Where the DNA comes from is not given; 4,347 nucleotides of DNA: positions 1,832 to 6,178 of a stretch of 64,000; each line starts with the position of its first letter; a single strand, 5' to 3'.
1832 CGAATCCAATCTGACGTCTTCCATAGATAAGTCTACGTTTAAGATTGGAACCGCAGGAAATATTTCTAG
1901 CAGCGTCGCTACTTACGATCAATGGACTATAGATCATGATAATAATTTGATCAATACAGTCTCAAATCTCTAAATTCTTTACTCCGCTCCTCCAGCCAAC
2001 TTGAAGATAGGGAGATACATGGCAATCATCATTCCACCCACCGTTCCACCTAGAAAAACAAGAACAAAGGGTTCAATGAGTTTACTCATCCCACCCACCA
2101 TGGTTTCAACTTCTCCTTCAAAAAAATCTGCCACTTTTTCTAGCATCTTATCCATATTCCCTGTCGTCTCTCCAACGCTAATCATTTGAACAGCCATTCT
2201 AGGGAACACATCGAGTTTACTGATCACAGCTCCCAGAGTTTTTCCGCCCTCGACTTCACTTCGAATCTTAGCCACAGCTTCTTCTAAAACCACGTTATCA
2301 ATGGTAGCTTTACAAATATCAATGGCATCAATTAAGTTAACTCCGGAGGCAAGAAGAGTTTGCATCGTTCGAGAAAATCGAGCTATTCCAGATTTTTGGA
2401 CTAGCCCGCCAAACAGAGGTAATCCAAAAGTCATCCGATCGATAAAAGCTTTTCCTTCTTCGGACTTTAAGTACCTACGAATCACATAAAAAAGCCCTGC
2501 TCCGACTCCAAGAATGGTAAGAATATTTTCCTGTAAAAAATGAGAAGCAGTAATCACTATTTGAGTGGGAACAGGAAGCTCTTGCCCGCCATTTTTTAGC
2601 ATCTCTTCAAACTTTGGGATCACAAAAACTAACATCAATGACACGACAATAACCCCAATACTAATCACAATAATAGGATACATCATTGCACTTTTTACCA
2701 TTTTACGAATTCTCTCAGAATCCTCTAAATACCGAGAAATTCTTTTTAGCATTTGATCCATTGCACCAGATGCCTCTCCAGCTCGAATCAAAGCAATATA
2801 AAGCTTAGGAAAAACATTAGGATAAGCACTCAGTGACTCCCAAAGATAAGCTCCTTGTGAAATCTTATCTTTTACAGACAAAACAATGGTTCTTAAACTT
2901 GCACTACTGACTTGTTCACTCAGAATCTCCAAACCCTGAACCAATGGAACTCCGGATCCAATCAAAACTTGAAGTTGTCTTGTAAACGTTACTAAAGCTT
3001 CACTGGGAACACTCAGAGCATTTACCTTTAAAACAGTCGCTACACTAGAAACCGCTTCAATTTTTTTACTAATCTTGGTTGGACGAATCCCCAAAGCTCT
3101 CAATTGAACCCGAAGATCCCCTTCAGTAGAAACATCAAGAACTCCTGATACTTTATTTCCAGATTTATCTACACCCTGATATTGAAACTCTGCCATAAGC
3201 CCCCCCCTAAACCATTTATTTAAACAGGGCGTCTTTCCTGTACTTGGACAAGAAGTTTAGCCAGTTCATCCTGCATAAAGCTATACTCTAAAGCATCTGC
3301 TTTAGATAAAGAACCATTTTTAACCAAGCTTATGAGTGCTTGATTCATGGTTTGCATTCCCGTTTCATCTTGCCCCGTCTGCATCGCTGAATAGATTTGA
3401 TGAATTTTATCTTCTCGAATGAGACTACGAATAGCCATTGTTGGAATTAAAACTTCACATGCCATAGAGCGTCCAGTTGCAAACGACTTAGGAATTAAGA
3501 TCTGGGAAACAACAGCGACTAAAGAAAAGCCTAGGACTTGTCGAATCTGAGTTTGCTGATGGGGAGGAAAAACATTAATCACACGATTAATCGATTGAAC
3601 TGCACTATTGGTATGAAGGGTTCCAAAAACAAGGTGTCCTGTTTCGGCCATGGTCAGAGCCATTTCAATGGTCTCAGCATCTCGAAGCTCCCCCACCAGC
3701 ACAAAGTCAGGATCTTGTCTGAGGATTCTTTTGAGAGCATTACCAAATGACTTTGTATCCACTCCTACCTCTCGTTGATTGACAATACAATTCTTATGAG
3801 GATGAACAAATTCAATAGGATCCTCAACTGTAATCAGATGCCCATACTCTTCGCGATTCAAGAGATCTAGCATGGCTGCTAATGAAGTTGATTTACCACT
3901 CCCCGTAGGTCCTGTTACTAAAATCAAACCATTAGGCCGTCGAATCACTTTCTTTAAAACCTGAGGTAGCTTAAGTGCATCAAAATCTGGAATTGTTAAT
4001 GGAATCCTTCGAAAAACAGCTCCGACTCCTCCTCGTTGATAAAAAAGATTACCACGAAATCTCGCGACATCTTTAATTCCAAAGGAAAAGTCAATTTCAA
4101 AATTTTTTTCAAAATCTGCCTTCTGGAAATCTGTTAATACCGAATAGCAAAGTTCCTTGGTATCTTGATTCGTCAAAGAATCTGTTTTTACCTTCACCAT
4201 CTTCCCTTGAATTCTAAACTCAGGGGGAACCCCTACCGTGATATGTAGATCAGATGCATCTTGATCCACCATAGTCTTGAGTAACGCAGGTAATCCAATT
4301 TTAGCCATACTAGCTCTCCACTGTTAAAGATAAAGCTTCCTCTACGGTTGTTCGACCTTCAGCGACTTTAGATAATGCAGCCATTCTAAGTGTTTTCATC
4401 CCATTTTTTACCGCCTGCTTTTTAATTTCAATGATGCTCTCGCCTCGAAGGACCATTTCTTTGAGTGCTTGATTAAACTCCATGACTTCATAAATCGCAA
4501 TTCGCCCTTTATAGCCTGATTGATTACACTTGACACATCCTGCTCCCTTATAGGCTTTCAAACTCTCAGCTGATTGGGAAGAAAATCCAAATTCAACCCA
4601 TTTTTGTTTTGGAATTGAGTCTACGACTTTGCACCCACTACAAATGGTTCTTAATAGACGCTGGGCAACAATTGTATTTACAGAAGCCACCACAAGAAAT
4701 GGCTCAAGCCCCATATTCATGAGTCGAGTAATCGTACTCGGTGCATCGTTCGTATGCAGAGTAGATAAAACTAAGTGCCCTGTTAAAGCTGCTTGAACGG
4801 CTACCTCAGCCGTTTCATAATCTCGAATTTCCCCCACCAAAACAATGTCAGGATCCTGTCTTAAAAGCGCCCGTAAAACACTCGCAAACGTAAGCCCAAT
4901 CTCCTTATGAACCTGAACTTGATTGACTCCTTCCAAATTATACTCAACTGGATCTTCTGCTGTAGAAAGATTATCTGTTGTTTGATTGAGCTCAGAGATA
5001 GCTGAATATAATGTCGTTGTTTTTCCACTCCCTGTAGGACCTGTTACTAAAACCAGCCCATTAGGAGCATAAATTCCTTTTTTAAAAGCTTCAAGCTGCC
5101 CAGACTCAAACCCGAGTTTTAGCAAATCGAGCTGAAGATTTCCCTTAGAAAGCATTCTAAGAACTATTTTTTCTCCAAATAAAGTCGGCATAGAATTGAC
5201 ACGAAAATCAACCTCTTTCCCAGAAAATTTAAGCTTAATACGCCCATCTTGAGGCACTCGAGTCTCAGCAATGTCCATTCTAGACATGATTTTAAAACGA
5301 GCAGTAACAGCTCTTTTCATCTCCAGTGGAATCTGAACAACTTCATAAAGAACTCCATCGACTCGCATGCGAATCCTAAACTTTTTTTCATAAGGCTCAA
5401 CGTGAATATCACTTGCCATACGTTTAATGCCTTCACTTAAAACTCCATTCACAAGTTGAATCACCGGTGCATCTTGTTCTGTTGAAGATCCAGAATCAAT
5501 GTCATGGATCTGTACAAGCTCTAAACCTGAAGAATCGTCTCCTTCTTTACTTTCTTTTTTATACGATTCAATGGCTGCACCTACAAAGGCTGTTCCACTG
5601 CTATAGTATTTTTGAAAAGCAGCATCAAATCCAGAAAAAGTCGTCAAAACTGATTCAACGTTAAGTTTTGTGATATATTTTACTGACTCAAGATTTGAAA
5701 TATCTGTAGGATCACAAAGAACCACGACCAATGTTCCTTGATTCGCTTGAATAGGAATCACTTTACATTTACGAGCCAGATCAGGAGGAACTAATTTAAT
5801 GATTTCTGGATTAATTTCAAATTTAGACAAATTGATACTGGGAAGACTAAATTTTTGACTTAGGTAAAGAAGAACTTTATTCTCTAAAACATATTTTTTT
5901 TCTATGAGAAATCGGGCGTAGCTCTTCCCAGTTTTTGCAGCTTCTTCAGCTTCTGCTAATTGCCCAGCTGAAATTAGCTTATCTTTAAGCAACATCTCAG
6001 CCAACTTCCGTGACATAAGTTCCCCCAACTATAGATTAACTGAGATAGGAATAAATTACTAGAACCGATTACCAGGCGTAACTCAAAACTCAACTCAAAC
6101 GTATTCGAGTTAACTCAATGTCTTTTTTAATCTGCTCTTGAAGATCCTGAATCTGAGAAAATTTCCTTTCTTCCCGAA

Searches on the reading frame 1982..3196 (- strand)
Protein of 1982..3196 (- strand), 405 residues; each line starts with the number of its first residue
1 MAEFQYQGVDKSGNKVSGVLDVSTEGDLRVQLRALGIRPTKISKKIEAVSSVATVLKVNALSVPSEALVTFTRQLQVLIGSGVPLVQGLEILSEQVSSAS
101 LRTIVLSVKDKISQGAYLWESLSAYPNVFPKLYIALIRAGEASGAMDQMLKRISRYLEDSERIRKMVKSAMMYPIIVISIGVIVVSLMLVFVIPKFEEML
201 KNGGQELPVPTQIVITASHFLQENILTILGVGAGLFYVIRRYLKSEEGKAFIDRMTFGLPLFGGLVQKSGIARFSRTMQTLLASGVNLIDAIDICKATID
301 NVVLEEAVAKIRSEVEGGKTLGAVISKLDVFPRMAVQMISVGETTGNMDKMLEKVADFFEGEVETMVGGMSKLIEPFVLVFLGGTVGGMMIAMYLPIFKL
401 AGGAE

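Call 80: search_protein_families(library=pfam, proteins=[window:1982-3196:-], max_evalue=0.00001)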
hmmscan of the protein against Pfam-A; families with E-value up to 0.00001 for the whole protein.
window:1982-3196:- (405 aa): 1 family
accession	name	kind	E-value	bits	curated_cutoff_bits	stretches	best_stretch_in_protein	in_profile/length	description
PF00482.28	T2SSF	-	8.5e-62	207.1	25.2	2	71-194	1-125/125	Type II secretion system (T2SS), protein F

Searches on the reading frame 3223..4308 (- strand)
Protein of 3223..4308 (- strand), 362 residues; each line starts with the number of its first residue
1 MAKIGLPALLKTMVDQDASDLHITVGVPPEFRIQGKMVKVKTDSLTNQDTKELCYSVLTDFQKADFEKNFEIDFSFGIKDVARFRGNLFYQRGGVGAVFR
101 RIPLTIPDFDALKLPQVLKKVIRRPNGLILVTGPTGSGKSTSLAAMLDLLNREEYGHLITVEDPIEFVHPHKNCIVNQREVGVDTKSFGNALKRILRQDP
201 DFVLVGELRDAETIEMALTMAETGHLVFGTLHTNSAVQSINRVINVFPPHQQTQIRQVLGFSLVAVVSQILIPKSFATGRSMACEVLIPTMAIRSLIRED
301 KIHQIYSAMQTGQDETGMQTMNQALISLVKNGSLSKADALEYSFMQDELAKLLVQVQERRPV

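Call 80: search_protein_families(library=pfam, proteins=[window:3223-4308:-], max_evalue=0.00001)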
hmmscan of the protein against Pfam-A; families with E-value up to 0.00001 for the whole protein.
window:3223-4308:- (362 aa): 2 families
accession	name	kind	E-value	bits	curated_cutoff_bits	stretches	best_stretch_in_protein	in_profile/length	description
PF00437.27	T2SSE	-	3.2e-46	158.1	24.9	1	116-281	132-287/370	Type II/IV secretion system protein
PF13401.12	AAA_22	-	9.4e-06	26.4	27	0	125-171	4-33/130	AAA domain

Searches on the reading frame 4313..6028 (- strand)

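Call 80: search_protein_families(library=pfam, proteins=[window:4313-6028:-], max_evalue=0.00001)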
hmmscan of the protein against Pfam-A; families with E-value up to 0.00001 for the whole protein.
window:4313-6028:- (572 aa): 2 families
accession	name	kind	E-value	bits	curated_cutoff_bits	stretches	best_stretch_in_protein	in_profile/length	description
PF00437.27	T2SSE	-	1.5e-139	465.2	24.9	1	184-566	3-369/370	Type II/IV secretion system protein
PF05157.20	MshEN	-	7.5e-16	58.3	23.1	1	60-145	1-87/90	MshEN domain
